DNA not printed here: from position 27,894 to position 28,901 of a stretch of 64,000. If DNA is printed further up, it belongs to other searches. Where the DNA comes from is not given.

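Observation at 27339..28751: Split IPCT/DIPPS-like pair hints at a CDP-inositol (head-group-activated) route rather than the CDP-diacylglycerol route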

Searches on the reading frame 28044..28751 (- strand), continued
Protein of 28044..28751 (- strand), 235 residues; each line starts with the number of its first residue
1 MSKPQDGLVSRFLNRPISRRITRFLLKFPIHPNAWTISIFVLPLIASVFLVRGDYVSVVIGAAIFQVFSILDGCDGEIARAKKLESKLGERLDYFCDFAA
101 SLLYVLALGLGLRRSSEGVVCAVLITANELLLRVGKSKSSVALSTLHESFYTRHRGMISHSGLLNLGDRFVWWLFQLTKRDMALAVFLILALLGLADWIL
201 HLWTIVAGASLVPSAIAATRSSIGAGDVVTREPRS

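Call 69: search_solved_structures(query=L047:9998-10609:+, max_evalue=1, show_alignments=5)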
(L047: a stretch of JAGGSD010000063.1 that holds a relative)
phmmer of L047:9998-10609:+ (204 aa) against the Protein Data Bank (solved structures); distinct sequences matched with E-value up to 1: 10.
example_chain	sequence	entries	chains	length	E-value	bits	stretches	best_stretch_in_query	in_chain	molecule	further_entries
4o6m_A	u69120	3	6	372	3.1e-45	157.7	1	7-199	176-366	AF2299, a CDP-alcohol phosphotransferase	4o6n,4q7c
4mnd_A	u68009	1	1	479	2.9e-23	86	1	3-199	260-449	CTP L-myo-inositol-1-phosphate cytidylyltransferase/CDP-L-myo-inositol myo-inositolphospho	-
6wm5_A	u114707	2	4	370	4.4e-05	26.7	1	19-175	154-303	AfCTD-Phosphatidylinositol-phosphate synthase (PIPS) fusion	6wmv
5d92_D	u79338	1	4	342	4.8e-05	26.6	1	22-172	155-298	AF2299 protein,Phosphatidylinositol synthase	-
5d91_A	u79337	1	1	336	6.2e-05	26.2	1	22-172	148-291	AF2299 protein,Phosphatidylinositol synthase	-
6h53_A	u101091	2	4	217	0.00091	22.4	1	21-142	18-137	CDP-diacylglycerol--inositol 3-phosphatidyltransferase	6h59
6h5a_A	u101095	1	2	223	0.00099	22.3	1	21-142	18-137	CDP-diacylglycerol--inositol 3-phosphatidyltransferase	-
8gyw_B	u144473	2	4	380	0.032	17.3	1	53-135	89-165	Choline/ethanolaminephosphotransferase 1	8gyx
8ul9_A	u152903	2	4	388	0.065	16.4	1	69-137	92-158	Cholinephosphotransferase 1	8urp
8urt_A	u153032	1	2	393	0.066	16.3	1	69-137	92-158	Cholinephosphotransferase 1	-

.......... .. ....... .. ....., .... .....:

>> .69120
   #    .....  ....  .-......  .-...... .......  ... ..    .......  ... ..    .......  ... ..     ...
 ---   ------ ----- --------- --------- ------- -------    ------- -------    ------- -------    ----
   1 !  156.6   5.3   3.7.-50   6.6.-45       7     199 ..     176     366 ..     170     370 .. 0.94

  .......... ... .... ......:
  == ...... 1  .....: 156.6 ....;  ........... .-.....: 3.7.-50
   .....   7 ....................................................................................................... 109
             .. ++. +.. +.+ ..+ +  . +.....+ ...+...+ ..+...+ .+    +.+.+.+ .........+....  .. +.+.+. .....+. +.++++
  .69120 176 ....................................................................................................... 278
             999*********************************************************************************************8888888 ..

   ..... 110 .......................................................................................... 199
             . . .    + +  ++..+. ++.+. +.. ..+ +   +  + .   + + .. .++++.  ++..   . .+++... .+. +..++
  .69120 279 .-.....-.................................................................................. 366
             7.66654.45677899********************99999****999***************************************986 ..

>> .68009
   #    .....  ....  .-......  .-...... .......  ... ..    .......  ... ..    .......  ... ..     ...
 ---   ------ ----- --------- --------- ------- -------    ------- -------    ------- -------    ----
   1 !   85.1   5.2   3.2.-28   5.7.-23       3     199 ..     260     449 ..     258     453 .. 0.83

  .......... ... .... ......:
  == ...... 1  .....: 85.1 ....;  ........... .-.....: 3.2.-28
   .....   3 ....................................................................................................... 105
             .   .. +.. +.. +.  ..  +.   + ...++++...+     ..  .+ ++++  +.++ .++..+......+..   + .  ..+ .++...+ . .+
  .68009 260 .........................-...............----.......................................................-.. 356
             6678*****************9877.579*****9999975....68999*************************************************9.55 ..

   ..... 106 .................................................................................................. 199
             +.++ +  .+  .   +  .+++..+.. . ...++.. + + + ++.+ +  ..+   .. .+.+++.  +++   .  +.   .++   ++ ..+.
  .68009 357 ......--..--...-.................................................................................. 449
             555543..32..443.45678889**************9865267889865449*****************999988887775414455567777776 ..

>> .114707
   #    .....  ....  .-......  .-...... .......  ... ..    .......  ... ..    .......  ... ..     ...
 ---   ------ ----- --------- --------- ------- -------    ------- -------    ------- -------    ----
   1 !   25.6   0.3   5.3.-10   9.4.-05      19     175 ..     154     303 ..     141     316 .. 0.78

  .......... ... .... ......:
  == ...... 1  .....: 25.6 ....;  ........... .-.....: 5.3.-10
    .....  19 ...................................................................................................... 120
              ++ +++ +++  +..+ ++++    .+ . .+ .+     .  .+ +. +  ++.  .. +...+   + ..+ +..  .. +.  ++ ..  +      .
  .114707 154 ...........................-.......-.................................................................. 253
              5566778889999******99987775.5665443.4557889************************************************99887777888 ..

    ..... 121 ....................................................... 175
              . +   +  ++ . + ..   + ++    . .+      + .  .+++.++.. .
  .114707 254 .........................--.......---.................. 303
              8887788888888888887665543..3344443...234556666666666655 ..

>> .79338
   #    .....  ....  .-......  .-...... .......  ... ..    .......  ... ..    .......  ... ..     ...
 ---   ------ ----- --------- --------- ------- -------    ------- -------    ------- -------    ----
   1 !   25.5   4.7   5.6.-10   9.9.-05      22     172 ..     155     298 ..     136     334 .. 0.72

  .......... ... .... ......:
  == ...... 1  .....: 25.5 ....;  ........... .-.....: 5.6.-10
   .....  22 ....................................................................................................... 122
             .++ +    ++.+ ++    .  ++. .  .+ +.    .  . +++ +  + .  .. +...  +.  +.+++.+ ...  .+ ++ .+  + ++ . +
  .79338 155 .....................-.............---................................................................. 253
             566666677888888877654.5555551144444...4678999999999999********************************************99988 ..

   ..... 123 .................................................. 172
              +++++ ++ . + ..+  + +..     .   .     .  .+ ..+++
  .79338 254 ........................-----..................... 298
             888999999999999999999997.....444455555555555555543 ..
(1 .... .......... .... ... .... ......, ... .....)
